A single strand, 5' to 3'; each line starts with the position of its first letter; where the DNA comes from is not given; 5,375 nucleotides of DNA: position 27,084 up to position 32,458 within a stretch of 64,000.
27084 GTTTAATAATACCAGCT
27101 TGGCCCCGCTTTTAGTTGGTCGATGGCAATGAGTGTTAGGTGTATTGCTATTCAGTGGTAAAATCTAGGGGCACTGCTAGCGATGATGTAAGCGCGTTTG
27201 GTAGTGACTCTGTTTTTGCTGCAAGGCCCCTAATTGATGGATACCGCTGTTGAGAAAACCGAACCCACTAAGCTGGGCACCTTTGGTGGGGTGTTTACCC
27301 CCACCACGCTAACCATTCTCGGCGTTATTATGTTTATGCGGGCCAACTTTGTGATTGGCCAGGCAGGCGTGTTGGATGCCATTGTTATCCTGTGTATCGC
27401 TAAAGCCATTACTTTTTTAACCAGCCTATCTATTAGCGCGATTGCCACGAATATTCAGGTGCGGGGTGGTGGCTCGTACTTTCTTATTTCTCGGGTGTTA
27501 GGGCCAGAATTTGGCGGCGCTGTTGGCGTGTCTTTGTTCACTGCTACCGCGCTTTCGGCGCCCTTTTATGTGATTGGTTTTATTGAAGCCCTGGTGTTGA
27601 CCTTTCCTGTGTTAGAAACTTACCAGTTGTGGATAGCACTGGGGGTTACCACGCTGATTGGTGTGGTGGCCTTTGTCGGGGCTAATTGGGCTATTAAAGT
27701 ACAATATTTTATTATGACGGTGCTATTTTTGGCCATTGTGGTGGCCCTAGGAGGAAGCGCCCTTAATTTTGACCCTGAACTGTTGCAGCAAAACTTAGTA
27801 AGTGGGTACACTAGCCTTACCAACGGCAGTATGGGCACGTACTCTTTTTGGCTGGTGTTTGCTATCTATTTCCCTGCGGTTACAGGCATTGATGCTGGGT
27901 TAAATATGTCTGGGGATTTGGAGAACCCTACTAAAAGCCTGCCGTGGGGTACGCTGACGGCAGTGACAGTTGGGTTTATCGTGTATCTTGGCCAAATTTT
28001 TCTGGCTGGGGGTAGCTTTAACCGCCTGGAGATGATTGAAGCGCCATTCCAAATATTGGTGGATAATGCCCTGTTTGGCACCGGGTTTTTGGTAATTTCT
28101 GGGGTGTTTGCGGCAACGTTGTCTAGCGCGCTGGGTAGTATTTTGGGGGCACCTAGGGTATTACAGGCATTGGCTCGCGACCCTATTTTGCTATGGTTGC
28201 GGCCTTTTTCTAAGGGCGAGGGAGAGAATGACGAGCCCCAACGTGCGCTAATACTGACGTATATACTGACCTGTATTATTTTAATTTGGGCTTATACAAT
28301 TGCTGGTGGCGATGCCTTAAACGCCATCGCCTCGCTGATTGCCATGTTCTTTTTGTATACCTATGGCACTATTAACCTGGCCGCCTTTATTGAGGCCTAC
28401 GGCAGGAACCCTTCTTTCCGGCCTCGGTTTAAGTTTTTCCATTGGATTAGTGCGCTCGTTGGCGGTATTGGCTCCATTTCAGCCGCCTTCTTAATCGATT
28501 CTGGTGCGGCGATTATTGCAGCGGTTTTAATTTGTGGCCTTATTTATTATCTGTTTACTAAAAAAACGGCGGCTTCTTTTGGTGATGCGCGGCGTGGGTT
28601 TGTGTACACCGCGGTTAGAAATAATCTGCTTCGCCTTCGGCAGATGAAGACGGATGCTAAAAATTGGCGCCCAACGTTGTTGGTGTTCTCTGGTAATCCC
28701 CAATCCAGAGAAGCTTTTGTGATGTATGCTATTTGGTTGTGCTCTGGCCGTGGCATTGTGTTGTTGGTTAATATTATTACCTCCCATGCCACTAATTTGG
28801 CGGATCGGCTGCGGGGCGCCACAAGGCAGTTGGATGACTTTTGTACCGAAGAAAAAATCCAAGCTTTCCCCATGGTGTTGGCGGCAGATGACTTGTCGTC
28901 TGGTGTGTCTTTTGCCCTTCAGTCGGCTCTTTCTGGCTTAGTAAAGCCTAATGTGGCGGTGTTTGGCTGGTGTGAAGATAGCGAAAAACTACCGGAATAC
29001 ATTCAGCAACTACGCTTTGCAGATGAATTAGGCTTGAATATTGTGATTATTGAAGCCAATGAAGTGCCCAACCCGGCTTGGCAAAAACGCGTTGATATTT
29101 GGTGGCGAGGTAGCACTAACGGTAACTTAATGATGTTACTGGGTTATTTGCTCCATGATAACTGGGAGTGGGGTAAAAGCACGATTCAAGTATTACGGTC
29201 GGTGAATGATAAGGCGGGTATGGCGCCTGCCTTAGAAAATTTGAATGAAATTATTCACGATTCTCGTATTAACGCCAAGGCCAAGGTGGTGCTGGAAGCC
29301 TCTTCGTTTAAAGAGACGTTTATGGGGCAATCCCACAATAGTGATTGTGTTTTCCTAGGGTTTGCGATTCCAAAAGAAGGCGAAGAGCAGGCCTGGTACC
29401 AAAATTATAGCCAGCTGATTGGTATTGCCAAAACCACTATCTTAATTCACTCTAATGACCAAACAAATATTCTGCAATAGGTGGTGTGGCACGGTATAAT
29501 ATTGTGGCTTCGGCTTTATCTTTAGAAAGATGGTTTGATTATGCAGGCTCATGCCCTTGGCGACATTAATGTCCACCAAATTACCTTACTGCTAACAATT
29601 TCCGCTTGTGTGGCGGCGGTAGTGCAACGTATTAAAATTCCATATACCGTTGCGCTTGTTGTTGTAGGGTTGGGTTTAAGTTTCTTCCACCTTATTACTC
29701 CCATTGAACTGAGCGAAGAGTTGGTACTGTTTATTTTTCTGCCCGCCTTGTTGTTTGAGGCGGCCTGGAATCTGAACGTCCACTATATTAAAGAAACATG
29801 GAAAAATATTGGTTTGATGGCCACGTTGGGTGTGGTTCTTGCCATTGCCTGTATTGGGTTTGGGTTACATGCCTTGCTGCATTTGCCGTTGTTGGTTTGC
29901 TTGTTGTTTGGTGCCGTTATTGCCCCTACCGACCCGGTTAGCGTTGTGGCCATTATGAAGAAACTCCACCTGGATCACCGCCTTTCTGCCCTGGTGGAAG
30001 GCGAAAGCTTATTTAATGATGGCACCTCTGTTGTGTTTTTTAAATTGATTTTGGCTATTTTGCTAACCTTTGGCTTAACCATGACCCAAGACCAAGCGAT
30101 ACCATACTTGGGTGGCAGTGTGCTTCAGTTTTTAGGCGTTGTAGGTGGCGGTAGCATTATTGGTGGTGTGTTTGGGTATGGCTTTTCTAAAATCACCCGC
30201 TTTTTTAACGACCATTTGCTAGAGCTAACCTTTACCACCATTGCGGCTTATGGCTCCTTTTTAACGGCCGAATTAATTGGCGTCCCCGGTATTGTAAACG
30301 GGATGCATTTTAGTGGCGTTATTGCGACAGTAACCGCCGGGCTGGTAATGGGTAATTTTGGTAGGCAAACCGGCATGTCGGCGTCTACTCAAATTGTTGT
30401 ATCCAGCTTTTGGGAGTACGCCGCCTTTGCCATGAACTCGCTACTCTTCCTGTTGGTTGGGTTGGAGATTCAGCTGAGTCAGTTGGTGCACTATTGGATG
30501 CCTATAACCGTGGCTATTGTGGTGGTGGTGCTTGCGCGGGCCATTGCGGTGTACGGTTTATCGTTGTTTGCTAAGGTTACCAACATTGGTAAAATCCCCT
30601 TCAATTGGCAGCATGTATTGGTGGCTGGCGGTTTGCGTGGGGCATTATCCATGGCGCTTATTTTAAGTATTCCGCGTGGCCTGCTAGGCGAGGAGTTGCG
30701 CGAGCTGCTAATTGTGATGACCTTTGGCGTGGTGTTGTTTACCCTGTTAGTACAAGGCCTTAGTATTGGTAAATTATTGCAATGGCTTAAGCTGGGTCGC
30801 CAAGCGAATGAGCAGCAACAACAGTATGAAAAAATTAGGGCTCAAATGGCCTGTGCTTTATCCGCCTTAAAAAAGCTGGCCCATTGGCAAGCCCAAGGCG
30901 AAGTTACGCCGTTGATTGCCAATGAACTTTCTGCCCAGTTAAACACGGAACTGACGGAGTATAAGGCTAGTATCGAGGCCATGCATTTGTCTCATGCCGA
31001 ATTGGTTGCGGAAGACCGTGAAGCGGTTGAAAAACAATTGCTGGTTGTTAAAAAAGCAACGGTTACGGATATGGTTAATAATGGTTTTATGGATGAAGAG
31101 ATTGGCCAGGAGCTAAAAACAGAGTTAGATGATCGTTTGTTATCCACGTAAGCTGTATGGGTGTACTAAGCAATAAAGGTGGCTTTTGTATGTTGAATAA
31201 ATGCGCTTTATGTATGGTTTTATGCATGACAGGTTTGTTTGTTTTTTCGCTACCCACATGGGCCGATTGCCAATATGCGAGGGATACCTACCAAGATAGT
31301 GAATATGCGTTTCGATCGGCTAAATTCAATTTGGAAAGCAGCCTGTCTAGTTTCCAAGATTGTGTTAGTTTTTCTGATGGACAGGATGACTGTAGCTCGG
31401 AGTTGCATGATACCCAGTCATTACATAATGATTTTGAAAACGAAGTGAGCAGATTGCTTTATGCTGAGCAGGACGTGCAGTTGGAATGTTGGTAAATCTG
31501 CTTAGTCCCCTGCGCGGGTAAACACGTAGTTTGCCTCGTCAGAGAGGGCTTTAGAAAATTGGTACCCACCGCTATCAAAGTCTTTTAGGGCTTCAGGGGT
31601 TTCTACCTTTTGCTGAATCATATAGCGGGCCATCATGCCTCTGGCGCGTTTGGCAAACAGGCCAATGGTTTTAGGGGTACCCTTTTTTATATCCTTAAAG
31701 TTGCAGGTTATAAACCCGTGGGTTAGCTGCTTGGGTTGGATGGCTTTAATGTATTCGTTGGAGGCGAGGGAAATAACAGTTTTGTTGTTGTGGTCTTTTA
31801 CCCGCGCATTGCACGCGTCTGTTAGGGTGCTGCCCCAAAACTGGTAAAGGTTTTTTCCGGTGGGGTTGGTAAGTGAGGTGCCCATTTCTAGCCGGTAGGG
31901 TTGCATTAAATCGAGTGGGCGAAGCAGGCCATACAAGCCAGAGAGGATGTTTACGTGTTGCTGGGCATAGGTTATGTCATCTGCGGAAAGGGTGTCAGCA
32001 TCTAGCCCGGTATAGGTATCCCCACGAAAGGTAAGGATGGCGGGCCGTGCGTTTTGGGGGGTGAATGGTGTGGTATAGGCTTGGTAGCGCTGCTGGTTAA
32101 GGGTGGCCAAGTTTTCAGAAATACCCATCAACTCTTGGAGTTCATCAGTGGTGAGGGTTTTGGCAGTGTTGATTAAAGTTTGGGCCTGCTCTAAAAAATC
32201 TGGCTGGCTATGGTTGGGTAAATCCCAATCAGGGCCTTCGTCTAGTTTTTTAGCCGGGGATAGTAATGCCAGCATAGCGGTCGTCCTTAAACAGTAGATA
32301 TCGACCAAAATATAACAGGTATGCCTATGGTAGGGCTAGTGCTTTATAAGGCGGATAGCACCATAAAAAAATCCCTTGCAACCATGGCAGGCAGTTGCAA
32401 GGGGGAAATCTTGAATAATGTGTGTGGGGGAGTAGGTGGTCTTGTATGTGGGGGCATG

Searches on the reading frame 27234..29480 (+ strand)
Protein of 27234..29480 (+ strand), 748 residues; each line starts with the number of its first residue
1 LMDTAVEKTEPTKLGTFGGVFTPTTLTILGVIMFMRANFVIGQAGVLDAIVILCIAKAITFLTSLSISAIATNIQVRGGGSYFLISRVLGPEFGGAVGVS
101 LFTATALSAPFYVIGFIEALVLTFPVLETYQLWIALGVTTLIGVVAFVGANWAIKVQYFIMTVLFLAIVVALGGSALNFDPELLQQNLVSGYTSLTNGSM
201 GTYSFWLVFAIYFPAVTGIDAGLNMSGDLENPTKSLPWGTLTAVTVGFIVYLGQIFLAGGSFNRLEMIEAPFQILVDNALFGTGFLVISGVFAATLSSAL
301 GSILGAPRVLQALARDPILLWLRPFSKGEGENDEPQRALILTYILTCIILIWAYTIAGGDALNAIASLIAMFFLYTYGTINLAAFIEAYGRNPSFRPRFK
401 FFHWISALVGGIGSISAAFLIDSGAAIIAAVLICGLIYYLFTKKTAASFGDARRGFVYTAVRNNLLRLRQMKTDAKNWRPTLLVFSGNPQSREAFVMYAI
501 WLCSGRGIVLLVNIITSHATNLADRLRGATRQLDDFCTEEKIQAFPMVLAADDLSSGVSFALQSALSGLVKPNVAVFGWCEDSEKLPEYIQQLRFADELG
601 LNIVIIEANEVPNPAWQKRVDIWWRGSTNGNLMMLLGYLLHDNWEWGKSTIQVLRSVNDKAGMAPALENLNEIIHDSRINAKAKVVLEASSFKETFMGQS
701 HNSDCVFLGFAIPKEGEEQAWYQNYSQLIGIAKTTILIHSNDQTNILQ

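Call 46: search_protein_families(library=pfam, proteins=[window:27234-29480:+], max_evalue=0.0001)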
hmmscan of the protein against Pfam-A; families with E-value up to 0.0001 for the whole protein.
window:27234-29480:+ (748 aa): 3 families
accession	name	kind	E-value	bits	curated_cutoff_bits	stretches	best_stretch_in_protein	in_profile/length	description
PF00324.27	AA_permease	-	5e-47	161.1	24.6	1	23-483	5-469/470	Amino acid permease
PF13520.12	AA_permease_2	-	2.4e-26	93.1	27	1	28-421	14-401/427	Amino acid permease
PF03522.20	SLC12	-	2.5e-11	43.7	27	1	492-606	1-118/418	Solute carrier family 12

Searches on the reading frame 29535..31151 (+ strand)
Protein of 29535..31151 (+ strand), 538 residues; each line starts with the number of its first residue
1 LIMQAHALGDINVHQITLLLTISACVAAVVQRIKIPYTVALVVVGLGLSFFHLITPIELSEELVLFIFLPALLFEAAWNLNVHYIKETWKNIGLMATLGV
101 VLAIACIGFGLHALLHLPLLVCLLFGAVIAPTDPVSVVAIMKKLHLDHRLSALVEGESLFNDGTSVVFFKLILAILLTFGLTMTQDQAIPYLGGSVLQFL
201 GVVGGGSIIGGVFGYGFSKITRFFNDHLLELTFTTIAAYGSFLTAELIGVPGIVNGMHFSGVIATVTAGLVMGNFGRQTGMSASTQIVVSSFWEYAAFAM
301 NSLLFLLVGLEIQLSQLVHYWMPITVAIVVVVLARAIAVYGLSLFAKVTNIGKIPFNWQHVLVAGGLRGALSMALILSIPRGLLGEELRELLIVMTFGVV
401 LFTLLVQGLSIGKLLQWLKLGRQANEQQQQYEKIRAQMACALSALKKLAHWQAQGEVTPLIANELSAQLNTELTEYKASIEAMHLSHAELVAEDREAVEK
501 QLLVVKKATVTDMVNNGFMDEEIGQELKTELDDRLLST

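Call 46: search_protein_families(library=pfam, proteins=[window:29535-31151:+], max_evalue=0.0001)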
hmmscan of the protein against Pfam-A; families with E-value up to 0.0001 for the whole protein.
window:29535-31151:+ (538 aa): 1 family
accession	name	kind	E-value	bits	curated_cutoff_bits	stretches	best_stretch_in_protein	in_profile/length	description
PF00999.27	Na_H_Exchanger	-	2.8e-68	230.9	26.2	1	23-417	4-375/375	Sodium/hydrogen exchanger, transmembrane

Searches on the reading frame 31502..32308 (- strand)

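Call 46: search_protein_families(library=pfam, proteins=[window:31502-32308:-], max_evalue=0.0001)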
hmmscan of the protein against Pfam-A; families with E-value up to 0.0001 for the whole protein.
window:31502-32308:- (268 aa): 2 families
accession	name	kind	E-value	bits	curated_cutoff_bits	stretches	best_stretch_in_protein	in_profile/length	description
PF03883.20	H2O2_YaaD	-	5.2e-87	291.7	29.6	1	12-254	1-235/236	Peroxide stress protein YaaA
PF21818.3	DUF6884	-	5.7e-08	33.4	30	1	115-194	36-110/135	Family of unknown function (DUF6884)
